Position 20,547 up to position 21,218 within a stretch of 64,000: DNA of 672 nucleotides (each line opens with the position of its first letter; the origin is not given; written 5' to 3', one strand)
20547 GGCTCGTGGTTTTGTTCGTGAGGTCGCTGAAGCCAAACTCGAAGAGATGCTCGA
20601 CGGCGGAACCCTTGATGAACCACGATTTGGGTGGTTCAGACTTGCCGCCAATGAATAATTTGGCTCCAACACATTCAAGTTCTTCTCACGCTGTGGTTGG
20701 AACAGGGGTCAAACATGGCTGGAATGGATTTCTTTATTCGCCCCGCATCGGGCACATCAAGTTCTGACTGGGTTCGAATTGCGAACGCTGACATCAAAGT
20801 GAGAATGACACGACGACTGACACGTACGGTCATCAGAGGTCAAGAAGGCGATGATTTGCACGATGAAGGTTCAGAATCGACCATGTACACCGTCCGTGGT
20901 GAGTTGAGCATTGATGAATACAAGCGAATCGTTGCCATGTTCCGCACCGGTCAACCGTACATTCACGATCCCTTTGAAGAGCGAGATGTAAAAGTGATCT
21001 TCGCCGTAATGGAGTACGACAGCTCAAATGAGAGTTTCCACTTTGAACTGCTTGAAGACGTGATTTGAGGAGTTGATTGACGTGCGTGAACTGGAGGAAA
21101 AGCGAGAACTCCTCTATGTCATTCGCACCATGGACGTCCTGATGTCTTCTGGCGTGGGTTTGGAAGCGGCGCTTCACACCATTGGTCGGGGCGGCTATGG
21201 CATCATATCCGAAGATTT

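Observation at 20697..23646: Compact Tad-like type IV pilus operon (not an archaellum), with a separate class-III-signal pilin at 28892..29383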

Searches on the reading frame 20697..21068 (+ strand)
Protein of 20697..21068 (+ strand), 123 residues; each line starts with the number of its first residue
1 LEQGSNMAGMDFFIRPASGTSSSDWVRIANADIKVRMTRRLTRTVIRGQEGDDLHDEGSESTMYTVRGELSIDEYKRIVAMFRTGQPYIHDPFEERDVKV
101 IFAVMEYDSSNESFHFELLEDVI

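Call 3: search_protein_families(library=pfam, proteins=[window:20697-21068:+], max_evalue=0.1)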
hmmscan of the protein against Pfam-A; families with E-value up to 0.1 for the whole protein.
window:20697-21068:+ (123 aa): 0 families

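Call 4: search_protein_families(library=ncbifam, proteins=[window:20697-21068:+], max_evalue=0.1)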
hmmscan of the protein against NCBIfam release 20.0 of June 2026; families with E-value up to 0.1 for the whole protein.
window:20697-21068:+ (123 aa): 0 families

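Call 18: find_homologous_proteins(query=window:20715-21068:+, max_evalue=0.001)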
Query window:20715-21068:+ (117 aa): 192 proteins with E <= 0.001 among 195 candidates; the best 120 are listed.
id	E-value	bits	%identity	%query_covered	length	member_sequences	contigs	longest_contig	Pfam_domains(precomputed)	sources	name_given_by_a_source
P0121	2.9e-69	248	97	100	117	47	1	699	-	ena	-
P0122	1.1e-68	246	95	100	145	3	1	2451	-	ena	-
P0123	5.1e-68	244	95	100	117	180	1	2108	-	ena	-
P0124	7.1e-67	240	95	100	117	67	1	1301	-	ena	-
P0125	1.3e-66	239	94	100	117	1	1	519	-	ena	-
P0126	3.2e-66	238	91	100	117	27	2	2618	-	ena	-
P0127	4.5e-66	238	91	100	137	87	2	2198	-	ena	-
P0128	5.9e-66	237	91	100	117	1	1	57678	-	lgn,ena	-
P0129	6.6e-66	237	91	100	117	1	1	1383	-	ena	-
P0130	6.6e-66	237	91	100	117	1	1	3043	-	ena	-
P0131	1.0e-65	236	91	100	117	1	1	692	-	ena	-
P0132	1.3e-65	236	92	100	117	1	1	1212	-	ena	-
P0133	1.8e-65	236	88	100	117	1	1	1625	-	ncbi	-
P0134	2.3e-63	229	87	100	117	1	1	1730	-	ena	-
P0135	3.3e-63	228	89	100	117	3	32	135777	-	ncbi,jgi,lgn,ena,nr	ncbi:MAG: hypothetical protein L7S56_01195 [Candidatus Poseidonia sp.]|nr:hypothetical protein [Pose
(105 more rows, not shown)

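Call 29: predict_structure(alignment_id=A1)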
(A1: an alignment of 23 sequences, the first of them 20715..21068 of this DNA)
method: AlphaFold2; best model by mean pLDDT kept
length: 117 residues; sequences in the alignment: 23
mean_pLDDT: 86.4   pTM: 0.76
mean pLDDT of the five models: 86.4, 86.3, 85.5, 83.7, 82.9
residues with pLDDT >= 90: 78; 70-90: 20; 50-70: 18; < 50: 1
segments of 3 or more residues with pLDDT < 50: none
pLDDT, mean of each block of 10 residues (from residue 1): 88 91 94 70 54 84 95 94 91 94 96 85
secondary structure, 60 per line:
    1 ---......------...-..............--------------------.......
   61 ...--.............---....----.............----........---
elements in order: E4-9 E20-33 E54-63 H66-78 E82-85 E90-102 E107-114

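Call 31: search_protein_representatives(alignment_id=A1)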
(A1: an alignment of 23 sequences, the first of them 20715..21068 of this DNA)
Query: 23 sequences, 117 profile positions. Proteins with E-value up to 0.001 (for the whole library): 66; up to 1e-10: 44; up to 1e-30: 8. The best 66 are listed.
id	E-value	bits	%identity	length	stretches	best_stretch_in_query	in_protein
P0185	1.8e-61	221.4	-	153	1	1-117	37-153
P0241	3.6e-47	175.3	-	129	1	1-91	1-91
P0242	3.9e-39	149.4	-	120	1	1-85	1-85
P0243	4.0e-35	136.5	-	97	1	1-76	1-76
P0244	2.9e-33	130.5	-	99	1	44-117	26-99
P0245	2.7e-32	127.3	-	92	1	46-117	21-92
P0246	1.1e-31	125.4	-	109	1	46-117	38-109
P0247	1.3e-31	125.2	-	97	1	1-76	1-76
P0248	1.1e-29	118.9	-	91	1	1-66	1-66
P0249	2.1e-28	114.8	-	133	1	22-116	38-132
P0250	3.7e-28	114.0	-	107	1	51-116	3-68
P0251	3.9e-28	113.9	-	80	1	1-60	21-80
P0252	7.4e-26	106.6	-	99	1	1-59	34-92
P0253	1.1e-25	106.1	-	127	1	17-116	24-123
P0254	2.2e-25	105.1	-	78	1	1-58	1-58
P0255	1.9e-23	98.8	-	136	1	20-116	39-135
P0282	2.4e-11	59.8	-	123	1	40-116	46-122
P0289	4.1e-08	49.4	-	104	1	21-116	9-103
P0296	5.8e-07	45.6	-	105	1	20-116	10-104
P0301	4.0e-05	39.7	-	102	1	22-117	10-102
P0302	1.1e-04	38.2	-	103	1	23-116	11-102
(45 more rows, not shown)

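Call 36: search_protein_families(library=phrogs, proteins=[window:20715-21068:+, P0249, P0253, P0255, P0282, P0289, P0296, P0301, P0302], max_evalue=1)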
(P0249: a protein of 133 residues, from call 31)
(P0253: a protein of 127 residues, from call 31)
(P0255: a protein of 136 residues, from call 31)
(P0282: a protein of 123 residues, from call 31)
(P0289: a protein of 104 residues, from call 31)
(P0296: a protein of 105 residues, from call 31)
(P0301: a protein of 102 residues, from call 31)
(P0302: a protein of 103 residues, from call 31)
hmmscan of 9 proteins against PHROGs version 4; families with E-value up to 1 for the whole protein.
window:20715-21068:+ (117 aa): 0 families

P0249 (133 aa): 0 families

P0253 (127 aa): 1 family
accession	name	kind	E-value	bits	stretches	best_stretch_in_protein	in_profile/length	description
phrog_23116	-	unknown function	0.11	13.8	1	14-82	14-81/123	-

P0255 (136 aa): 0 families

P0282 (123 aa): 1 family
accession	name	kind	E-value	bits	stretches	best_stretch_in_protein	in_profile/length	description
phrog_15365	-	unknown function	0.24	12.5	1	20-45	34-59/109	-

P0289 (104 aa): 0 families

P0296 (105 aa): 1 family
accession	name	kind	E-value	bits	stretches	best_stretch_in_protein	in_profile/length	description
phrog_24826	-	unknown function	0.21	12.9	1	64-88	23-48/118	-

P0301 (102 aa): 1 family
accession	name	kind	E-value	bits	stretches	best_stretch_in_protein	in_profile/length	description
phrog_1765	-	unknown function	0.28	11.9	0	75-101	4-26/39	-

P0302 (103 aa): 0 families

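Call 39: find_encoding_contigs(protein=P0249, flank=6000, max_places=3)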
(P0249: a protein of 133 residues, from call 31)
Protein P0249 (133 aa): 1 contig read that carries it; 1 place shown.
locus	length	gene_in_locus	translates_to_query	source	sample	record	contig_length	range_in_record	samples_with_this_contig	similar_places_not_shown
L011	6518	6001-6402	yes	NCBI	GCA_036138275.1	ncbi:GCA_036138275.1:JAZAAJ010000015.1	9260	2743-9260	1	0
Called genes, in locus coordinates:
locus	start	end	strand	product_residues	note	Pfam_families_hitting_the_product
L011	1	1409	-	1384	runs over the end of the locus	PF00082:Peptidase_S8, PF04151:PPC (weak)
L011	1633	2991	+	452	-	-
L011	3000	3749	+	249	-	-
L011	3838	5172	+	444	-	-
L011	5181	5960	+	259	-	-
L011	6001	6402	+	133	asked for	-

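Call 40: find_encoding_contigs(protein=P0301, flank=6000, max_places=3)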
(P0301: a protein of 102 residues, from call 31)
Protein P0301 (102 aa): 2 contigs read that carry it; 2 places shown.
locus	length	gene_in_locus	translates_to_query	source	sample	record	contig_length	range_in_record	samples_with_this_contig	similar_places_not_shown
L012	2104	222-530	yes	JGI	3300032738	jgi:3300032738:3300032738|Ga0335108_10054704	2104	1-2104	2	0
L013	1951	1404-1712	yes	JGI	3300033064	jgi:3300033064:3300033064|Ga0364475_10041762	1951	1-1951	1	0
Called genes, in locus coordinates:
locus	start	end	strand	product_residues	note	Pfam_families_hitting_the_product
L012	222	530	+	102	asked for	-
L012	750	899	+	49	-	-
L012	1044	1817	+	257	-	PF01015:Ribosomal_S3Ae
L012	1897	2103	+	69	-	?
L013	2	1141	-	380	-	?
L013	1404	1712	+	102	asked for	-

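Call 44: find_related_loci(query=A2, collection=viral_contigs, flank=8000)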
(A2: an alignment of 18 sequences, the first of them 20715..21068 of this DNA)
Query A2 (117 aa) in viral_contigs; peptide patterns used: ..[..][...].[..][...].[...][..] (x = any residue, [..] = any of these).
33 stretches matched a pattern, but none encodes a relative of the query by tblastn (E <= 1e-3).

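Call 45: find_related_loci(query=A1, collection=genome_contigs, flank=8000)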
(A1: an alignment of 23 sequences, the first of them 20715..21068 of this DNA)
Query A1 (117 aa) in genome_contigs; peptide patterns used: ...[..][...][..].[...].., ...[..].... (x = any residue, [..] = any of these).
420 stretches matched a pattern; 241 encode a relative of the query (tblastn E <= 1e-3); the best 80 are kept; 80 distinct loci.
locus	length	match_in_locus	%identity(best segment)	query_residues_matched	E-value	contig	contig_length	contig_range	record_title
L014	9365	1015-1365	98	1-117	1e-75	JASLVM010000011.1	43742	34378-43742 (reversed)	MAG: Poseidonia sp. isolate ETNP17_MAG_14 NODE_11_length_43742_cov_11.172747, whole genome shotgun sequence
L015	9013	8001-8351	98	1-117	2e-75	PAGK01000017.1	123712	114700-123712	MAG: Methanobacteriota archaeon isolate MED790 42123, whole genome shotgun sequence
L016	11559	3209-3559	98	1-117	2e-75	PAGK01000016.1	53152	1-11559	MAG: Methanobacteriota archaeon isolate MED790 42103, whole genome shotgun sequence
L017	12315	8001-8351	98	1-117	2e-75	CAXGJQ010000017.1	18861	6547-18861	MAG TPA_asm: uncultured Candidatus Poseidoniales archaeon isolate ERR315856_concoct_3 genome assembly, contig: ERZ677869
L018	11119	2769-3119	98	1-117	1e-75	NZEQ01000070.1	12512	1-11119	MAG: Verrucomicrobiales bacterium isolate ARS100 18087, whole genome shotgun sequence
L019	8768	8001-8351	97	1-117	4e-75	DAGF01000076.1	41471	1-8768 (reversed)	MAG TPA_asm: Euryarchaeota archaeon UBA549 UBA549_contig_7647, whole genome shotgun sequence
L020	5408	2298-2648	97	1-117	4e-75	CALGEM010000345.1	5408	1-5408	MAG TPA_asm: uncultured euryarchaeote isolate ERR599053_bin.127_CONCOCT_v1.1_MAG genome assembly, contig: ERZ840905.2547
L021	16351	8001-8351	97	1-117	8e-75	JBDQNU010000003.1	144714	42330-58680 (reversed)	MAG: Poseidonia sp. isolate SFB_27S_18Nov15_50_19 NODE_3_length_144714_cov_12.033864, whole genome shotgun sequence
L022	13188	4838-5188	96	1-117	2e-74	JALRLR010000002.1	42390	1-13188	MAG: Poseidonia sp. isolate JJ.4 NODE_2_length_42390_cov_11.449436, whole genome shotgun sequence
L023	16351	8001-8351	95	1-117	2e-74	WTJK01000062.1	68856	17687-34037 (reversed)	MAG: Methanobacteriota archaeon isolate PL36329bin_3 NODE_49_length_68856_cov_22.398119, whole genome shotgun sequence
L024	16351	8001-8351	97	1-117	2e-74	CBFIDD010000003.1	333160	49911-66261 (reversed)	MAG: Poseidonia sp. isolate Co_bin_387_strict genome assembly, contig: Co_bin_387_strict_c3, whole genome shotgun sequen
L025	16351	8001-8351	96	1-117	2e-74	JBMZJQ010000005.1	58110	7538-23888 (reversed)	MAG: Poseidonia sp. isolate ME_XS_2301_3_bin18 ME_XS_2301_3_bin18_4, whole genome shotgun sequence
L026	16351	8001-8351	94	1-117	1e-74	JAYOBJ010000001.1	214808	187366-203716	MAG: Methanobacteriota archaeon isolate 139554_S156_rosella_bins.tsv.064 NODE_19_length_214808_cov_11.708023, whole geno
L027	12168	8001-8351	96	1-117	1e-74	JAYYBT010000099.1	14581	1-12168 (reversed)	MAG: Thermoplasmatota archaeon isolate XS_MAG27 XS_MAG27_0099, whole genome shotgun sequence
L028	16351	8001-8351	97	1-117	2e-74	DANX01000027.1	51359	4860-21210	MAG TPA_asm: Euryarchaeota archaeon UBA561 UBA561_contig_3582, whole genome shotgun sequence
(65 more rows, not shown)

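Call 62: fold_search(model_id=the predicted structure, library=pdb)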
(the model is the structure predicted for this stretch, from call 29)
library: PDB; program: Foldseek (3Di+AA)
matches with E <= 10: 699; with E <= 0.001: 0
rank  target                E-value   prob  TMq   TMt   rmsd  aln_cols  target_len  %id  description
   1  9lbn_J                1.3e-03  1.00  0.43  0.42   9.0       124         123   16  The composite cryo-EM structure of the head-to-tail connector and head-proximal tail components of bacteriophage phiXa (released 2025-05-07)
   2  8v3w_T                1.6e-03  1.00  0.47  0.41   7.2       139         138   11  CryoEM Structure of Diffocin - precontracted - Baseplate - focused refinement on triplex region (released 2024-08-28)
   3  8v3w_G                2.1e-03  1.00  0.47  0.42   7.0       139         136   10  CryoEM Structure of Diffocin - precontracted - Baseplate - focused refinement on triplex region (released 2024-08-28)
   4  9j1j_B                6.6e-03  1.00  0.46  0.36   6.5       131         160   11  Cap region of monocin (released 2025-01-08)
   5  8z7k_B                8.7e-03  0.95  0.36  0.31   8.4       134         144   13  Crystal structure of Hemolysin co-regulated protein 1 (Hcp1) VariantB from Burkholderia pseudomallei (released 2024-12-25)
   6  6tba_50               1.1e-02  1.00  0.52  0.48   5.5       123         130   14  Virion of native gene transfer agent (GTA) particle (released 2020-07-22)
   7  6toa_G                1.1e-02  1.00  0.48  0.44   5.7       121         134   17  Neck of empty GTA particle computed with C6 symmetry (released 2020-07-22)
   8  9g8s_S                1.2e-02  0.99  0.43  0.29   6.8       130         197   10  C3 reconstruction of extended phiCD508 needle (released 2025-04-09)
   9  8z7k_A                1.3e-02  0.99  0.46  0.41   7.5       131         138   13  Crystal structure of Hemolysin co-regulated protein 1 (Hcp1) VariantB from Burkholderia pseudomallei (released 2024-12-25)
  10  9j1j_C                1.5e-02  0.97  0.42  0.36   7.8       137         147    9  Cap region of monocin (released 2025-01-08)
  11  9occ_A                1.7e-02  0.98  0.43  0.35   7.7       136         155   13  Sf11 bacteriophage tail (released 2025-11-12)
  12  8fqc_U1               1.8e-02  0.99  0.40  0.15   6.5       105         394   12  Structure of baseplate with receptor binding complex of Agrobacterium phage Milano (released 2024-01-31)
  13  9qgl_7A               2.0e-02  0.72  0.34  0.22   9.8       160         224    5  Cryo-EM structure of the PlPVC1 baseplate, 6-fold symmetrized (C6), in extended state (released 2025-10-29)
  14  8bcp_B                2.3e-02  0.82  0.32  0.27  10.1       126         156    7  Cryo-EM structure of the proximal end of bacteriophage T5 tail : p142 tail terminator protein hexamer and pb6 tail tub (released 2023-11-01)
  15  9ki1_0                2.5e-02  0.99  0.45  0.14   7.4       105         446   18  Baseplate structure of Escherichia phage Mu (released 2025-02-12)
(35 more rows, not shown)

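Call 87: search_solved_structures(query=A1, max_evalue=10)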
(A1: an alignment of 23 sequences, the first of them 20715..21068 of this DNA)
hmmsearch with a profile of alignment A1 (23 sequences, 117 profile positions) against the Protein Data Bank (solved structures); distinct sequences matched with E-value up to 10: 10.
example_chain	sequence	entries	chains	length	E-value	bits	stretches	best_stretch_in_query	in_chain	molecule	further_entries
9psx_A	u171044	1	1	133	0.32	14.2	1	18-71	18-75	Retinol-binding protein 2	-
5f6b_A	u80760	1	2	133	0.34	14.1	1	18-71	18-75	Retinol-binding protein 2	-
12ak_A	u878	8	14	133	0.51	13.5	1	18-71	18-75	Retinol-binding protein 2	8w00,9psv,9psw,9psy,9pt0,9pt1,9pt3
9d8o_B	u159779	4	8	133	0.51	13.5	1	18-70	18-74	Retinol-binding protein 2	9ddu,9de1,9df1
8vzz_A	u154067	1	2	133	0.54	13.4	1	18-71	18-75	Retinol-binding protein 2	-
4gkc_A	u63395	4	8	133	0.59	13.3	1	18-70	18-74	Retinol-binding protein 2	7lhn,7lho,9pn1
4efg_A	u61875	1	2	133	0.62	13.3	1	18-70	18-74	Retinol-binding protein 2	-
4eej_A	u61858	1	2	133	0.62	13.3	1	18-70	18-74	Retinol-binding protein 2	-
9df8_B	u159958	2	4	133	0.63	13.2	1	18-71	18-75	Retinol-binding protein 2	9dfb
5ffh_A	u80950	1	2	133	0.7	13.1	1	18-70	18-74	Retinol-binding protein 2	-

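Call 93: search_protein_families(library=padloc, proteins=[window:20715-21068:+], max_evalue=0.01)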
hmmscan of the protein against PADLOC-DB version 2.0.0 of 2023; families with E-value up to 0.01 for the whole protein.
window:20715-21068:+ (117 aa): 0 families

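Call 96: fold_search(model_id=the predicted structure, library=viral)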
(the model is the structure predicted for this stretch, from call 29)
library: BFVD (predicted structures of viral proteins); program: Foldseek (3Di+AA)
matches with E <= 10: 1208; with E <= 0.001: 1
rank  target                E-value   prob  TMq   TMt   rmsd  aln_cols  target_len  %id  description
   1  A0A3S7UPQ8            3.4e-04  1.00  0.40  0.27   8.0       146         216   18  Uncharacterized protein [Lactobacillus phage Bromius]
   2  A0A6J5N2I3            1.5e-03  1.00  0.51  0.26   8.0       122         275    6  Uncharacterized protein [uncultured Caudovirales phage]
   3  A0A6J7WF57            1.5e-03  1.00  0.44  0.13   9.9       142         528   13  Uncharacterized protein [uncultured Caudovirales phage]
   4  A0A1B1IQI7            1.5e-03  1.00  0.42  0.17   8.3       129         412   11  (no name in the UniProt tables at hand)
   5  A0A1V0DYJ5            1.6e-03  1.00  0.47  0.17   6.8       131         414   14  (no name in the UniProt tables at hand)
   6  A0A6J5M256            1.7e-03  0.99  0.36  0.22   8.4       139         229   12  Uncharacterized protein [uncultured Caudovirales phage]
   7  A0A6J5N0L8            1.8e-03  1.00  0.54  0.39   7.2       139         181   10  DUF6046 domain-containing protein [uncultured Caudovirales phage]
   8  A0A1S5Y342            2.1e-03  1.00  0.57  0.51   5.1       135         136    8  Uncharacterized protein [uncultured archaeal virus]
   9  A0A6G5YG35            2.2e-03  1.00  0.48  0.16   7.6       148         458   11  (no name in the UniProt tables at hand)
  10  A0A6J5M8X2            2.5e-03  1.00  0.48  0.17   9.0       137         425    6  Uncharacterized protein [uncultured Caudovirales phage]
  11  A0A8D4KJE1            2.8e-03  1.00  0.52  0.21   7.3       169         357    9  (no name in the UniProt tables at hand)
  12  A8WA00                3.4e-03  1.00  0.42  0.25   8.2       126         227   13  Virion protein [Mycobacterium phage Giles]
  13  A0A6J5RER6            3.6e-03  1.00  0.52  0.50   5.5       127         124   16  Uncharacterized protein [uncultured Caudovirales phage]
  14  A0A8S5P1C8            3.8e-03  1.00  0.53  0.16   6.3       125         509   10  Uncharacterized protein [Siphoviridae sp. ctXZQ9]
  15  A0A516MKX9            3.8e-03  1.00  0.44  0.13  12.6       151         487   14  (no name in the UniProt tables at hand)
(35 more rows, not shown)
